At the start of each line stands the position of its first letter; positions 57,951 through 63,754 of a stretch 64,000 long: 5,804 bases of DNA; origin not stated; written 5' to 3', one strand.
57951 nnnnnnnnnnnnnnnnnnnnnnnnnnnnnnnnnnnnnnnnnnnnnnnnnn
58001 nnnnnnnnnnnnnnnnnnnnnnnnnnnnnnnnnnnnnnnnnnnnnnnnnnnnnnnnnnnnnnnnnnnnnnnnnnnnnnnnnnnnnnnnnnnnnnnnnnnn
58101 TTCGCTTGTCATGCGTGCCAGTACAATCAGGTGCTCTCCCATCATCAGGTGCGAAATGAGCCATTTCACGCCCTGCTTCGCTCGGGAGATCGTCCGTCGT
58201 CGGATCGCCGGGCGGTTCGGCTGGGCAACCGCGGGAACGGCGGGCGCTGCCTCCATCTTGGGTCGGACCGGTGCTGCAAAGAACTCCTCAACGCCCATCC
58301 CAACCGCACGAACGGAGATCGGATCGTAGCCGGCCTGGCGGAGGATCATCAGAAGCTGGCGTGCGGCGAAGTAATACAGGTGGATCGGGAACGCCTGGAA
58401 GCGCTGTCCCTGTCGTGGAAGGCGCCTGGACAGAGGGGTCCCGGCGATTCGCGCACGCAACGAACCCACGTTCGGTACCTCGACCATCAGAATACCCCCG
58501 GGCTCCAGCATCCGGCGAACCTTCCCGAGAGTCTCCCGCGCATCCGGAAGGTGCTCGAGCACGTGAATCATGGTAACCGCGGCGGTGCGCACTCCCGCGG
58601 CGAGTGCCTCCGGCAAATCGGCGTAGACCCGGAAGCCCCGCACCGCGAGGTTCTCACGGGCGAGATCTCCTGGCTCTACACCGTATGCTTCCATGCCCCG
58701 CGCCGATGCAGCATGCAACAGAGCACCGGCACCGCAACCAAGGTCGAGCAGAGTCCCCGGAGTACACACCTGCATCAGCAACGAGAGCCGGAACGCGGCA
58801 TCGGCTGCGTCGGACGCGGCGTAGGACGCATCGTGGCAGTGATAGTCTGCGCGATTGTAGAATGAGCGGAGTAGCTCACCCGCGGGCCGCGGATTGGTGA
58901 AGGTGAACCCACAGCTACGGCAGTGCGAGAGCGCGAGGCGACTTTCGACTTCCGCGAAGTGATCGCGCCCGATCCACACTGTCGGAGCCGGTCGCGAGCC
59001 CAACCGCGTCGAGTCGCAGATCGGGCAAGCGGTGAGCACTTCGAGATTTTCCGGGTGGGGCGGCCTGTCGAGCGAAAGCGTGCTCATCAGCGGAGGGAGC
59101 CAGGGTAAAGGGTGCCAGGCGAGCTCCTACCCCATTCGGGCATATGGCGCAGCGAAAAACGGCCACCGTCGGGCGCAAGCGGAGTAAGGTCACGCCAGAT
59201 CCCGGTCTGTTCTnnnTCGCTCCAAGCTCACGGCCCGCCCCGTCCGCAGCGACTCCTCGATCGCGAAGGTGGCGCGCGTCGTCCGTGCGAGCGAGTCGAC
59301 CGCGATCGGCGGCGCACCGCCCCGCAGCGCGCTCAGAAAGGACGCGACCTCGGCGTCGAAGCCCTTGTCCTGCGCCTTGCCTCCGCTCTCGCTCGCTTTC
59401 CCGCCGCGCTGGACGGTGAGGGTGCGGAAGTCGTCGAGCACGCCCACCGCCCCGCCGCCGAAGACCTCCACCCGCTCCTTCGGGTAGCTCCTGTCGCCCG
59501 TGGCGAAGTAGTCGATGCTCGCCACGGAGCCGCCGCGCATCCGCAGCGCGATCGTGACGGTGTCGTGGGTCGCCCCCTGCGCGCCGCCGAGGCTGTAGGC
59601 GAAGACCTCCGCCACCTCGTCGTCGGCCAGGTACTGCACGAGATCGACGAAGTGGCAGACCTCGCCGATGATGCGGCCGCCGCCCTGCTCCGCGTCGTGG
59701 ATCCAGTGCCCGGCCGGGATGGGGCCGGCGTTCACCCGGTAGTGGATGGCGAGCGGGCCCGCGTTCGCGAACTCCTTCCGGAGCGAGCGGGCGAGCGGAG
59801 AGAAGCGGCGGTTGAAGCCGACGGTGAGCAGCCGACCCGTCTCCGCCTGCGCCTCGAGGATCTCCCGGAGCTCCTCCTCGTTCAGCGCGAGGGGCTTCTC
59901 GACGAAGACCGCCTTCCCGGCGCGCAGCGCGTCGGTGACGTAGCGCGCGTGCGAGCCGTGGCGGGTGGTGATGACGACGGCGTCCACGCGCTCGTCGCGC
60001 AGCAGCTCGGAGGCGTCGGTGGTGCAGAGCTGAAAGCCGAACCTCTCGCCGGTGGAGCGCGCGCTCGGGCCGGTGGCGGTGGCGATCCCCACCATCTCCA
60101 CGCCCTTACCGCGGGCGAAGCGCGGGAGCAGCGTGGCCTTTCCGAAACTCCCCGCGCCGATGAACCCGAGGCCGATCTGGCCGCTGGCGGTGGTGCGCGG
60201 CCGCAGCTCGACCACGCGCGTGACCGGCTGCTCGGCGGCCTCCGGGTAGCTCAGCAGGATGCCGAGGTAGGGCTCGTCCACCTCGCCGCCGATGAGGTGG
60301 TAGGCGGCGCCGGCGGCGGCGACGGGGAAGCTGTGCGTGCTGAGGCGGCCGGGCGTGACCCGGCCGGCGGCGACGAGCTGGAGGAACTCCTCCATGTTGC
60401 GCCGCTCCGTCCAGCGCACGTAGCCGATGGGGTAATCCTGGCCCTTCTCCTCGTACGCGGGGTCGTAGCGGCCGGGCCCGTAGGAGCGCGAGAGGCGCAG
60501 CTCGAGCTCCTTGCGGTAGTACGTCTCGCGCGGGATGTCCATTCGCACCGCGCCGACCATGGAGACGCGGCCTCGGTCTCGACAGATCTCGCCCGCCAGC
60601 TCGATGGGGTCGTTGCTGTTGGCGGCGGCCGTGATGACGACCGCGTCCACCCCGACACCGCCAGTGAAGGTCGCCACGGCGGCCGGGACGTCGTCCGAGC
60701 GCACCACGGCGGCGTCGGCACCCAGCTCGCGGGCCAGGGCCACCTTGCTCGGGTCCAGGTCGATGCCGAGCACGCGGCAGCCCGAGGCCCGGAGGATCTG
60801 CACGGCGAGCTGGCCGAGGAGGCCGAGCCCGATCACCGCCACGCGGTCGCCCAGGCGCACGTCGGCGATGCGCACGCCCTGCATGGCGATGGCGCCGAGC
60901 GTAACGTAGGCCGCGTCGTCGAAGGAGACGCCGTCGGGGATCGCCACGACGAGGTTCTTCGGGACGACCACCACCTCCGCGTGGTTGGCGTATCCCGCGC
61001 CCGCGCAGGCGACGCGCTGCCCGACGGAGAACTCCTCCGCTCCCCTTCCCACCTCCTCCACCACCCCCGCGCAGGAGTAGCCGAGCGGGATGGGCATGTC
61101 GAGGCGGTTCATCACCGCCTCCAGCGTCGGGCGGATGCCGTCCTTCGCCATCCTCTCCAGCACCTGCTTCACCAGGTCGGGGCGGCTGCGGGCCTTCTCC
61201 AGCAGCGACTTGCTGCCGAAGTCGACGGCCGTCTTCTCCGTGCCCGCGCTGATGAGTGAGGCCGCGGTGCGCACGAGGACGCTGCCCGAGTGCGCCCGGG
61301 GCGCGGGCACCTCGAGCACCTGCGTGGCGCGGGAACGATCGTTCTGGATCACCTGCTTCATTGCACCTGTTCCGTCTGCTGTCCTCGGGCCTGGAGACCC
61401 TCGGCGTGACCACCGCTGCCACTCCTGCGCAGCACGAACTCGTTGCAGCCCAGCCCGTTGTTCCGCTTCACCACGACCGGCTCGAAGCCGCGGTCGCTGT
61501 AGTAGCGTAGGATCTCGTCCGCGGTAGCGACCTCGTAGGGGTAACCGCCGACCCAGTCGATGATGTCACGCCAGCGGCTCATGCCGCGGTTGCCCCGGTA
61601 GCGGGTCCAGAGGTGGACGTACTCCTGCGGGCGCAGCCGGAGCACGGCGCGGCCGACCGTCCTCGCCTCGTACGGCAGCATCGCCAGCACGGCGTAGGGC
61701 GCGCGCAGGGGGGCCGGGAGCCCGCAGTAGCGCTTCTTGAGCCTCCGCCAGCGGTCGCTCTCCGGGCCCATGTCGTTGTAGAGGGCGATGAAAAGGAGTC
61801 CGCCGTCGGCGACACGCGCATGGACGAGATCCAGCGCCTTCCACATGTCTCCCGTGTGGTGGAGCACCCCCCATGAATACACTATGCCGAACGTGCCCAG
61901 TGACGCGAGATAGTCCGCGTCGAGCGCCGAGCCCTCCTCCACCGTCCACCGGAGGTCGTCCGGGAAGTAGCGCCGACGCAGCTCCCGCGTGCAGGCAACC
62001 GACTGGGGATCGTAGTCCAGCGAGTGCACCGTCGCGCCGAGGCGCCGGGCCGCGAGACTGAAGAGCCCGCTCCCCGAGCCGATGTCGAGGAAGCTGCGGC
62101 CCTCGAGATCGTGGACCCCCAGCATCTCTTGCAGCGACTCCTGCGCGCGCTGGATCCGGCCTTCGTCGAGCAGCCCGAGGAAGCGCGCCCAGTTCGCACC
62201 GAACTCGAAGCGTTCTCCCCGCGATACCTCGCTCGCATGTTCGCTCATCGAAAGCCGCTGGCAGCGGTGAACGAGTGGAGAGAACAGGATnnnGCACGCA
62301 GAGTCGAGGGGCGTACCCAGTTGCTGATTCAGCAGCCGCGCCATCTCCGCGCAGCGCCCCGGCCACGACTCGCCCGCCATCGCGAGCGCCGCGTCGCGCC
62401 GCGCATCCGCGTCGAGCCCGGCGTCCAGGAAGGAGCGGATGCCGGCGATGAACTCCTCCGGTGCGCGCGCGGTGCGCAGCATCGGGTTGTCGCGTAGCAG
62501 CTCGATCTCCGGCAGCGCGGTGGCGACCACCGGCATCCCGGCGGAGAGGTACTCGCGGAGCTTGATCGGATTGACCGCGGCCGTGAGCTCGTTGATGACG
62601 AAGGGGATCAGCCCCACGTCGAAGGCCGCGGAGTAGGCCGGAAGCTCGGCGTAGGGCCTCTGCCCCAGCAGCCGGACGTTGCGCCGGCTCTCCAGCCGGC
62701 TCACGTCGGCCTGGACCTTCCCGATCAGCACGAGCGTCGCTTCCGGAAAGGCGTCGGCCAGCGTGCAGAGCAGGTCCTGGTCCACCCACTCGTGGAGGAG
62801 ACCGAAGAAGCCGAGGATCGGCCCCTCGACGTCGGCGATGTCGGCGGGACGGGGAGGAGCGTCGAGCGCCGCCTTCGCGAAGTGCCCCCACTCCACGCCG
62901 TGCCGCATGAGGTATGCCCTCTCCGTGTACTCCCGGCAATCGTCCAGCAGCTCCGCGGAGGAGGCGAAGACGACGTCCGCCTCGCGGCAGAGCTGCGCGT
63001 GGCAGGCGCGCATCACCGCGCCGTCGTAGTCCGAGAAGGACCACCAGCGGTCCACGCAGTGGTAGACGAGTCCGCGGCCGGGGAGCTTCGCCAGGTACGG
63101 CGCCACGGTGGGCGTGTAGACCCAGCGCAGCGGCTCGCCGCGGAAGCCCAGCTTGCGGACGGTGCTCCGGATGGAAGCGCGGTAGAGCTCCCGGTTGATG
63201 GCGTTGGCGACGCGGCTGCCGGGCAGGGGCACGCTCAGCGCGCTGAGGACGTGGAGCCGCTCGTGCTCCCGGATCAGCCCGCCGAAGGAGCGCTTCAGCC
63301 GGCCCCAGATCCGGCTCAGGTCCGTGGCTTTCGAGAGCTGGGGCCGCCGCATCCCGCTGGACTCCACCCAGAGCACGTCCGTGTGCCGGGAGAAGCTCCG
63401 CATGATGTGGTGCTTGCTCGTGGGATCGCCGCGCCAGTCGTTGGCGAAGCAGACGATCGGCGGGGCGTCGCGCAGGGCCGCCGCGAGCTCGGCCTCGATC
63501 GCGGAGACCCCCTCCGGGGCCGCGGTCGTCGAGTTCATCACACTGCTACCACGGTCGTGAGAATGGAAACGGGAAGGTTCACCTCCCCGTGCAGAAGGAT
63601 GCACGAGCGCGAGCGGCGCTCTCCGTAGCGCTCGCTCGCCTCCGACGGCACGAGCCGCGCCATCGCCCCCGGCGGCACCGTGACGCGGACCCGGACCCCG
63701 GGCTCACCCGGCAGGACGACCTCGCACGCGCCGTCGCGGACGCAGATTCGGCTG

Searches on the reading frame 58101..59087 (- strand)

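Call 25: search_protein_families(library=pfam, proteins=[window:58101-59087:-], max_evalue=0.0001)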
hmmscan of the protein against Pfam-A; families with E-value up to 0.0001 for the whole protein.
window:58101-59087:- (329 aa): 5 families
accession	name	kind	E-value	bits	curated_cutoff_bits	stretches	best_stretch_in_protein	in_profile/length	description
PF13489.12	Methyltransf_23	-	4e-21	75.9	27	1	109-258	22-163/164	Methyltransferase domain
PF08242.18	Methyltransf_12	-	1.3e-10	42.3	30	1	114-200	1-98/98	Methyltransferase domain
PF08241.18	Methyltransf_11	-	4.9e-09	37.1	21.2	1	114-201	1-94/95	Methyltransferase domain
PF13649.12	Methyltransf_25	-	1.6e-06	29.2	27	1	114-198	2-97/97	Methyltransferase domain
PF13847.12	Methyltransf_31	-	6.5e-06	26.3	27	0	112-206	6-113/145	Methyltransferase domain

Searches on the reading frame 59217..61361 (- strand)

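Call 25: search_protein_families(library=pfam, proteins=[window:59217-61361:-], max_evalue=0.0001)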
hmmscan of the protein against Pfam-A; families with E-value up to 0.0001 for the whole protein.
window:59217-61361:- (715 aa): 8 families
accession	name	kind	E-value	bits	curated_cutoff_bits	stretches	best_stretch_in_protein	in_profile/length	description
PF01408.29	GFO_IDH_MocA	-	3.5e-25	89.4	24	1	398-516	3-120/120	Oxidoreductase family, NAD-binding Rossmann fold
PF00107.32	ADH_zinc_N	-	7.6e-20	71.6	31.8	1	182-300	2-121/129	Zinc-binding dehydrogenase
PF22725.1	GFO_IDH_MocA_C3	-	3.4e-10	40.4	27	1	540-635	22-118/124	GFO/IDH/MocA C-terminal domain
PF08240.17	ADH_N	-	9.3e-09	35.9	23.5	1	85-143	28-104/104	Alcohol dehydrogenase GroES-like domain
PF03447.22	NAD_binding_3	-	2.1e-06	28.9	24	1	397-509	1-110/116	Homoserine dehydrogenase, NAD binding domain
PF03807.23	F420_oxidored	-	3.8e-06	27.8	21.6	0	398-474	2-75/94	NADP oxidoreductase coenzyme F420-dependent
PF02254.24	TrkA_N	-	8e-05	23.4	23.8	0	174-220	1-47/116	TrkA-N domain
PF02894.22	GFO_IDH_MocA_C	-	8.8e-05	22.8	22.9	0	541-639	20-126/218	Oxidoreductase family, C-terminal alpha/beta domain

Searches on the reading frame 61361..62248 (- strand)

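Call 25: search_protein_families(library=pfam, proteins=[window:61361-62248:-], max_evalue=0.0001)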
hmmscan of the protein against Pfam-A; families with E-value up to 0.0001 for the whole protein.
window:61361-62248:- (296 aa): 6 families
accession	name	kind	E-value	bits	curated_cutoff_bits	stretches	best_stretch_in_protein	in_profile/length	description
PF13489.12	Methyltransf_23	-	5.6e-13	49.4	27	1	29-167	3-128/164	Methyltransferase domain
PF08242.18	Methyltransf_12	-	2.7e-11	44.5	30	1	54-152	1-98/98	Methyltransferase domain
PF08241.18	Methyltransf_11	-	6.5e-10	40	21.2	1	54-154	1-95/95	Methyltransferase domain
PF13649.12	Methyltransf_25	-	7.8e-09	36.5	27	1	54-150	2-97/97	Methyltransferase domain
PF13847.12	Methyltransf_31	-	3.5e-08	33.7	27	1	50-158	4-113/145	Methyltransferase domain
PF06325.19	PrmA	-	4.5e-07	30.1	22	1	44-89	156-202/296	Ribosomal protein L11 methyltransferase (PrmA)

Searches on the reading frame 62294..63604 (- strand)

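Call 25: search_protein_families(library=pfam, proteins=[window:62294-63604:-], max_evalue=0.0001)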
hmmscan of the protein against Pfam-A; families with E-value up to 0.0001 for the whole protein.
window:62294-63604:- (437 aa): 3 families
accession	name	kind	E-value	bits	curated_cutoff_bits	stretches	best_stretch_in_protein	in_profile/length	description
PF13692.12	Glyco_trans_1_4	-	3.4e-10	40.8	27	1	262-393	2-140/142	Glycosyl transferases group 1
PF00534.26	Glycos_transf_1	-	4e-05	23.6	26.4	1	260-395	14-158/172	Glycosyl transferases group 1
PF13524.12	Glyco_trans_1_2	-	4.6e-05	23.8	25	0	277-403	4-122/144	Glycosyl transferase-like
